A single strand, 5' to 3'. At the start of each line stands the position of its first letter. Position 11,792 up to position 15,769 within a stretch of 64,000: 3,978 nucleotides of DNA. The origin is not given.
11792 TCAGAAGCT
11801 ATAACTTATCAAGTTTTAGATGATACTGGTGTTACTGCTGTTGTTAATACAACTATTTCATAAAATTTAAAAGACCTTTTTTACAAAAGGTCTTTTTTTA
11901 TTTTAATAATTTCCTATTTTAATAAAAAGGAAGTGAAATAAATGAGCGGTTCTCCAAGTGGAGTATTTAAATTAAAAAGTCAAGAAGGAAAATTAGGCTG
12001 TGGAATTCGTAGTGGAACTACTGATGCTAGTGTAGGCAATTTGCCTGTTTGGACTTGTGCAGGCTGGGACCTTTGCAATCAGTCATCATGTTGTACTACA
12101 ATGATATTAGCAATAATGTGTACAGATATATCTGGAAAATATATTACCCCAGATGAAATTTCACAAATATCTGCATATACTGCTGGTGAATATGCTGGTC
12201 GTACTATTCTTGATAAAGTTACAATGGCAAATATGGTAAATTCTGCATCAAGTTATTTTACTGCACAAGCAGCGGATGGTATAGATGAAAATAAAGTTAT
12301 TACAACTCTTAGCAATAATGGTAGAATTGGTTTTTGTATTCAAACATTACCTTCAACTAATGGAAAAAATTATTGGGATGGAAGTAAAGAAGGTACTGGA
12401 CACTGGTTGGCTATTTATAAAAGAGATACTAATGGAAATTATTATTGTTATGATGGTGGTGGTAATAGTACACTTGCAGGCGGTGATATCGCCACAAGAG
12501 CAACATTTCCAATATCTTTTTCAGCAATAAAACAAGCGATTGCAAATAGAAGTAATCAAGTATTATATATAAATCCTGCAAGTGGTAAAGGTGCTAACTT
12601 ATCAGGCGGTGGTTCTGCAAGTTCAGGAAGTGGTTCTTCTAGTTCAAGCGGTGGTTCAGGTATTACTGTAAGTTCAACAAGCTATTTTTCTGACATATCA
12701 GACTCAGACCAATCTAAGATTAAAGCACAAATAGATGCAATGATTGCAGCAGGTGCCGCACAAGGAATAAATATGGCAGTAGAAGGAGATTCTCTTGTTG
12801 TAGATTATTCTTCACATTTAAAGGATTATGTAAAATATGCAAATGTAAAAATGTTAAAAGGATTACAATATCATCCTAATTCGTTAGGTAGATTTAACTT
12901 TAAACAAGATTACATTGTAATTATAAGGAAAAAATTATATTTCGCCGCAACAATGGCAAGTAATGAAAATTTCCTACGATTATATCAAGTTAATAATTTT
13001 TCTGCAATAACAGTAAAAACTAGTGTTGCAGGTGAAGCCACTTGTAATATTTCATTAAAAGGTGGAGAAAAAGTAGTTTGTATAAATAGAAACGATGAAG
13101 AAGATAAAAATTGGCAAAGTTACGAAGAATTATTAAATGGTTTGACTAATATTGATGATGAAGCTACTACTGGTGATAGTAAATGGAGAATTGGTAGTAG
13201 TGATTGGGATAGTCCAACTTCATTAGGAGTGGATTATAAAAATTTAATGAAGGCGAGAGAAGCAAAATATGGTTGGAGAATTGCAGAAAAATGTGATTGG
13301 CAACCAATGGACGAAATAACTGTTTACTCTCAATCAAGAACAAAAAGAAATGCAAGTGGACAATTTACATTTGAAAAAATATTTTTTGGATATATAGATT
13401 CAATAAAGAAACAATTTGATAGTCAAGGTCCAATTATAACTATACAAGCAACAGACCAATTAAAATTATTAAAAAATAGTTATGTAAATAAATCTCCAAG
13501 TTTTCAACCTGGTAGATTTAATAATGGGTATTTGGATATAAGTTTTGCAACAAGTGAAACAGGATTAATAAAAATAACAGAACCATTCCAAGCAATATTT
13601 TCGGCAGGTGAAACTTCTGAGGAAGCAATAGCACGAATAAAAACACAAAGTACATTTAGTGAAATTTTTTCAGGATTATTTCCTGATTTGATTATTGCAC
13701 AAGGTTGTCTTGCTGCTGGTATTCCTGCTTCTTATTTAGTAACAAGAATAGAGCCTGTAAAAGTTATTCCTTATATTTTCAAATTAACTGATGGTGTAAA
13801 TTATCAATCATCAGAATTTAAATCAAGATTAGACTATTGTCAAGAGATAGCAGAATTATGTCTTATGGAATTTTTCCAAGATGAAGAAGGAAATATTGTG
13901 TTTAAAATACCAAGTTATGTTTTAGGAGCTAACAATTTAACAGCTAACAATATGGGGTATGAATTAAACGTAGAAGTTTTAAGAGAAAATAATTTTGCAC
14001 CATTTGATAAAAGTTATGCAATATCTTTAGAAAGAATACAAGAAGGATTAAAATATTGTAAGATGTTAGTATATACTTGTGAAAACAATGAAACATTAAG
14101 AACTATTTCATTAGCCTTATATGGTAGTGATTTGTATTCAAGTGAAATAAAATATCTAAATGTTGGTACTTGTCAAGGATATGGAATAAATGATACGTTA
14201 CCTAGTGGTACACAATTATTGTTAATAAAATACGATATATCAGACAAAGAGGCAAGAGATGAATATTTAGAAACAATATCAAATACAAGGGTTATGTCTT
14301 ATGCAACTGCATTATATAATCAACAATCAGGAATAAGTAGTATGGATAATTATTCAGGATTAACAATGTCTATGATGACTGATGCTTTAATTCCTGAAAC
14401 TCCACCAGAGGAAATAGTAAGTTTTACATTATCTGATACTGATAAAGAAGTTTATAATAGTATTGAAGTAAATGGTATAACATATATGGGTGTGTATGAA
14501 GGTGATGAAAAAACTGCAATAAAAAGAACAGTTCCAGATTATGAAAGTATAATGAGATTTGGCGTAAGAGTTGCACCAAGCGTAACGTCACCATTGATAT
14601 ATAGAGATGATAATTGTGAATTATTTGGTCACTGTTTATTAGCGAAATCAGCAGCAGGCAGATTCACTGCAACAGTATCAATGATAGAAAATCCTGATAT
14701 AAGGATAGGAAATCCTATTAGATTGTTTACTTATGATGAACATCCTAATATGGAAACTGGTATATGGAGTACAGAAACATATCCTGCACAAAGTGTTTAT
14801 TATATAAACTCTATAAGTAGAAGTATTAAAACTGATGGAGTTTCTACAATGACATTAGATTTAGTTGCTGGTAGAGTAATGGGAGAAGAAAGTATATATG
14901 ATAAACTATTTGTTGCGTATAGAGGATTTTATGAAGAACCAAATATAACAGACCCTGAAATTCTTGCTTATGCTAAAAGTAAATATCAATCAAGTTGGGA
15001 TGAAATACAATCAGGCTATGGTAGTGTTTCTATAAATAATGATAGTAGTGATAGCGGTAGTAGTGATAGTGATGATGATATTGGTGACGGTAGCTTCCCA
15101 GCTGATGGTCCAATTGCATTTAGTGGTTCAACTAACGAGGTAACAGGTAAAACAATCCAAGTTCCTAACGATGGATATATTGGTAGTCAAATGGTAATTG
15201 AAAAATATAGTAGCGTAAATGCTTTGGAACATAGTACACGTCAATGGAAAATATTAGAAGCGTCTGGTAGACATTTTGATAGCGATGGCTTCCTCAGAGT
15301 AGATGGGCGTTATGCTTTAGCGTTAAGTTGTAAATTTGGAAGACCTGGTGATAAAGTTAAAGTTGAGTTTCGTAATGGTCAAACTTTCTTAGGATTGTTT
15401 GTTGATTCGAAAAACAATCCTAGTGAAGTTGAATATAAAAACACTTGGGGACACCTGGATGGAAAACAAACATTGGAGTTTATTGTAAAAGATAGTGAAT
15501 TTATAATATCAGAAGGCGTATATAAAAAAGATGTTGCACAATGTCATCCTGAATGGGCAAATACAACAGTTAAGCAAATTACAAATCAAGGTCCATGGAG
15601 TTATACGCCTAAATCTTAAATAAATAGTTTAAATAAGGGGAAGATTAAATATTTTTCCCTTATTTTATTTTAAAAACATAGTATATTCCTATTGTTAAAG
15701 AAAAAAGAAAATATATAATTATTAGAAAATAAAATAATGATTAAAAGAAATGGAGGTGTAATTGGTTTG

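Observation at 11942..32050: Three paralogous hub or tip-like proteins share one LysM-containing core but carry at least seven different cell-wall hydrolase domains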

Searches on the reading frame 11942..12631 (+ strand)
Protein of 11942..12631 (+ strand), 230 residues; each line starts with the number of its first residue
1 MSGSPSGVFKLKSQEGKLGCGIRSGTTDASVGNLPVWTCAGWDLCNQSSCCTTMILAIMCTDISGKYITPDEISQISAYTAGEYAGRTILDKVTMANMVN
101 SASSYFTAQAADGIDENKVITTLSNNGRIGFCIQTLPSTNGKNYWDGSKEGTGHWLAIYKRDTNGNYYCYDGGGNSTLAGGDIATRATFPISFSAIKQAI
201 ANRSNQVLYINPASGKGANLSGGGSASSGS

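Call 31: find_homologous_proteins(query=window:11942-12631:+, max_evalue=0.001)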
Query window:11942-12631:+: 404 candidates shared short words with the query, none scored E <= 0.001.

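Call 36: search_solved_structures(query=A2, max_evalue=10)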
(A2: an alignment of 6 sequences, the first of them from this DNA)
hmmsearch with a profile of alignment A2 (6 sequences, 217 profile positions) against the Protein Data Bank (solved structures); distinct sequences matched with E-value up to 10: 6.
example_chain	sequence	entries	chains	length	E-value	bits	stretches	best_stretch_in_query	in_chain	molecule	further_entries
8zr4_A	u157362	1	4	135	0.12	15.4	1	151-214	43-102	4N2C402_Fab_H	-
3rlz_A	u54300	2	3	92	0.67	13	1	69-130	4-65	Protein S100-B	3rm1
5csf_A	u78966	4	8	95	0.67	13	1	68-130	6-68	Protein S100-B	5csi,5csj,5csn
2h61_A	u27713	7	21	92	0.69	12.9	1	68-130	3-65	Protein S100-B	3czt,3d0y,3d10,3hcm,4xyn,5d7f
1mq1_A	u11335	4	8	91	0.84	12.7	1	70-130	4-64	S-100 protein, beta chain | S100B | Protein S100-B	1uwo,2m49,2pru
1ttw_B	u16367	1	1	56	1.4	11.9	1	68-110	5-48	YscM2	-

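Call 38: search_protein_families(library=pfam, alignment_id=A2, max_evalue=5)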
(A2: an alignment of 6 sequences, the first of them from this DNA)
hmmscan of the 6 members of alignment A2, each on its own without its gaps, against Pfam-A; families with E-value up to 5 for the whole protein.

A. member 1, seq(225 aa): 0 families

B. families by the number of members that match (of 6 scanned): 8 families
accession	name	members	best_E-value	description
PF03412.21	Peptidase_C39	2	0.0026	Peptidase C39 family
PF11814.14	DUF3335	2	0.0052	Peptidase_C39 like family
PF22809.1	DUF7014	1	0.0058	Domain of unknown function (DUF7014)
PF13173.12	AAA_14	1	0.1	AAA domain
PF14466.11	PLCC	1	0.11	PLAT/LH2 and C2-like Ca2+-binding lipoprotein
PF00943.25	Alpha_E2_glycop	1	0.13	Alphavirus E2 glycoprotein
PF09346.15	SMI1_KNR4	1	0.36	SMI1 / KNR4 family (SUKH-1)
PF08884.16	Flagellin_D3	1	0.91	Flagellin D3 domain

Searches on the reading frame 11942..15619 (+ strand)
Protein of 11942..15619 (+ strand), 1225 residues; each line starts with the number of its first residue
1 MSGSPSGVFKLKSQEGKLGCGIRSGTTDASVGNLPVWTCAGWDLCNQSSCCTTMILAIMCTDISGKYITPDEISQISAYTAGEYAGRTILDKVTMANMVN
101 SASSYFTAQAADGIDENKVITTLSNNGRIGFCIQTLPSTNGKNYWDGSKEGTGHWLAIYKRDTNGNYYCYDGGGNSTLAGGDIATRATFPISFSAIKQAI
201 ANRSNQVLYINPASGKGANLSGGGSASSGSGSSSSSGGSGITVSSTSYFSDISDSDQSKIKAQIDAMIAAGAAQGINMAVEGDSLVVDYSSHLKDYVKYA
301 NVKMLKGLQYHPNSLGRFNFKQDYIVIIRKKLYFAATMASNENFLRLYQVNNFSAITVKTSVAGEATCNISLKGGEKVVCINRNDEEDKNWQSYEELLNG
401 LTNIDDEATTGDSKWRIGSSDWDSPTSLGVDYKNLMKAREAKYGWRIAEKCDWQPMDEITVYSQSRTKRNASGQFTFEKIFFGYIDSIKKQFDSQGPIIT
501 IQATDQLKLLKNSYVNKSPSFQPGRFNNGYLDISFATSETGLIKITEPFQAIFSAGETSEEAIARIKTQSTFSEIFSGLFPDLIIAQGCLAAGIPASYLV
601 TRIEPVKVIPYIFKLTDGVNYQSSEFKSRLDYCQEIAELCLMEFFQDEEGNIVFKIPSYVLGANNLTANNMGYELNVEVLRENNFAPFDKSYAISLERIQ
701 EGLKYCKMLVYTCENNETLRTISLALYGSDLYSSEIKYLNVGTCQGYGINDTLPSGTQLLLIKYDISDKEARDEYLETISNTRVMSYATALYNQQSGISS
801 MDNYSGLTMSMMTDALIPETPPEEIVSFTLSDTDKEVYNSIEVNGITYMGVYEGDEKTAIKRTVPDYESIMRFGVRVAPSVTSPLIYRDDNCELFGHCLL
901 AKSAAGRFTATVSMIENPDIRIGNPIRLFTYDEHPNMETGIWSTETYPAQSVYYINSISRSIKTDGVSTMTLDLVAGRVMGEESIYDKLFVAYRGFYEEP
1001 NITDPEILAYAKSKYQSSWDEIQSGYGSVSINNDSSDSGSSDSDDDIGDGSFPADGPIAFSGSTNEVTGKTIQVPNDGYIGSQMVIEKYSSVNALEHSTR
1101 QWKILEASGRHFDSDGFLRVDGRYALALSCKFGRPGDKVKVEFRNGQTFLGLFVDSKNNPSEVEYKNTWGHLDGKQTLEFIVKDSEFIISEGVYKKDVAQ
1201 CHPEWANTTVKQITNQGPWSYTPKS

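Call 3: search_protein_families(library=pfam, proteins=[window:11942-15619:+], max_evalue=0.01)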
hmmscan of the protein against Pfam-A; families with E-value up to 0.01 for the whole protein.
window:11942-15619:+ (1225 aa): 0 families

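Call 6: search_protein_families(library=phrogs, proteins=[window:11942-15619:+], max_evalue=0.001)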
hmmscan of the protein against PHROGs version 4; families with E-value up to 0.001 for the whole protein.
window:11942-15619:+ (1225 aa): 2 families
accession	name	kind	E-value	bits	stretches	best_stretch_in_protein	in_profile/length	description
phrog_14367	-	unknown function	8.7e-112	375.6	1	297-999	120-796/869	-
phrog_1887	-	tail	1.6e-06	28.4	0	818-932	513-625/670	tail protein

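Call 7: search_dna_similar(query=window:11942-15619:+, collection=phages, mode=protein, max_rows=25)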
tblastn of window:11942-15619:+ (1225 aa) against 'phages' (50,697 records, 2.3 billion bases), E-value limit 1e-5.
Records with a match: 2; places in all: 2; records where one place covers at least 80% of the query: 0.
Best place of each record, by identity: <60% 2.
By first word of the organism name: Bacillus 2.
By host as written in the record: Bacillus megaterium str. ATCC 43725 2.
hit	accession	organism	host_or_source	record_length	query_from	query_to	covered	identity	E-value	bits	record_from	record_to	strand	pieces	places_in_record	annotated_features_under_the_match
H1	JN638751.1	Bacillus phage G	Bacillus megaterium str. ATCC 43725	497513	298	999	57%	33.1%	1e-103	369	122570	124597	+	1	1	185: gp185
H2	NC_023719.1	Bacillus phage G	Bacillus megaterium str. ATCC 43725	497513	298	999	57%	33.1%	1e-103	369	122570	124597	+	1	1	185: gp185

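Call 8: get_annotated_region(hit=H1, flank=20000)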
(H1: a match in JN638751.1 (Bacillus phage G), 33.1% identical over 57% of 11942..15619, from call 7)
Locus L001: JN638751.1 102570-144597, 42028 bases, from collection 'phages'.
description: Bacillus phage G, complete genome.
organism: Bacillus phage G (NCBI taxid 2884420)
taxonomy: Viruses; Duplodnaviria; Heunggongvirae; Uroviricota; Caudoviricetes; Donellivirus; Donellivirus gee
host: Bacillus megaterium str. ATCC 43725; source: soil; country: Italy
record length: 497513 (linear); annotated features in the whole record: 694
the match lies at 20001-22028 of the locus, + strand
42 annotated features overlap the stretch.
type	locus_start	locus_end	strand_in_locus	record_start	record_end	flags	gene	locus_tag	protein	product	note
CDS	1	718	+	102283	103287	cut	170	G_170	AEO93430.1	gp170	ligase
CDS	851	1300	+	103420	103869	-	171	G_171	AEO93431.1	gp171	ribonuclease H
CDS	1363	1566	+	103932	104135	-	172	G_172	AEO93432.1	gp172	-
CDS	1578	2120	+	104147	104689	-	173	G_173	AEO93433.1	gp173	-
CDS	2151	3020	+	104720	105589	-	174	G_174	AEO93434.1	gp174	-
CDS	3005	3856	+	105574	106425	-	175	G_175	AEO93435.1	gp175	-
CDS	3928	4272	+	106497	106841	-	176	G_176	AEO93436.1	gp176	-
CDS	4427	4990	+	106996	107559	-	177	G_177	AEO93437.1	gp177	-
CDS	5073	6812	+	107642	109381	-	178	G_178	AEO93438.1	gp178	putative head structural protein; similar to cluster C mycophages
CDS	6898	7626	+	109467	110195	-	179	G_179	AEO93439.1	gp179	-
CDS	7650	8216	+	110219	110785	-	180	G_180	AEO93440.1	gp180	-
CDS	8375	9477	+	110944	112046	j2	182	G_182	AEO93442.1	gp182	tail assembly chaperone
CDS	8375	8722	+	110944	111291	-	181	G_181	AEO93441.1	gp181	tail assembly chaperone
CDS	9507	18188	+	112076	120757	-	183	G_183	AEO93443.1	gp183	tapemeasure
CDS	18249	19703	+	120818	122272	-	184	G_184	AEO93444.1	gp184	-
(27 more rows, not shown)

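Call 9: search_solved_structures(query=window:11942-15619:+, max_evalue=1)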
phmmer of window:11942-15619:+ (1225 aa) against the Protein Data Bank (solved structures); distinct sequences matched with E-value up to 1: 4.
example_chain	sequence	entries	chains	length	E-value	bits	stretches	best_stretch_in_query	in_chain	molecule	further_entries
3e0j_B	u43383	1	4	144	0.35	11.7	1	642-721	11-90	DNA polymerase subunit delta-3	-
1jdn_A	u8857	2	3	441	0.83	10.4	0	578-749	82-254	ATRIAL NATRIURETIC PEPTIDE CLEARANCE RECEPTOR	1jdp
1yk1_A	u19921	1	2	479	0.92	10.3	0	578-749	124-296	Atrial natriuretic peptide clearance receptor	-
1yk0_A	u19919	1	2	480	0.92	10.3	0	578-749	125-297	Atrial natriuretic peptide clearance receptor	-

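Call 12: search_protein_families(library=pfam, proteins=[window:11942-15619:+], max_evalue=10)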
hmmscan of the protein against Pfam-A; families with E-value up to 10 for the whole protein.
window:11942-15619:+ (1225 aa): 0 families
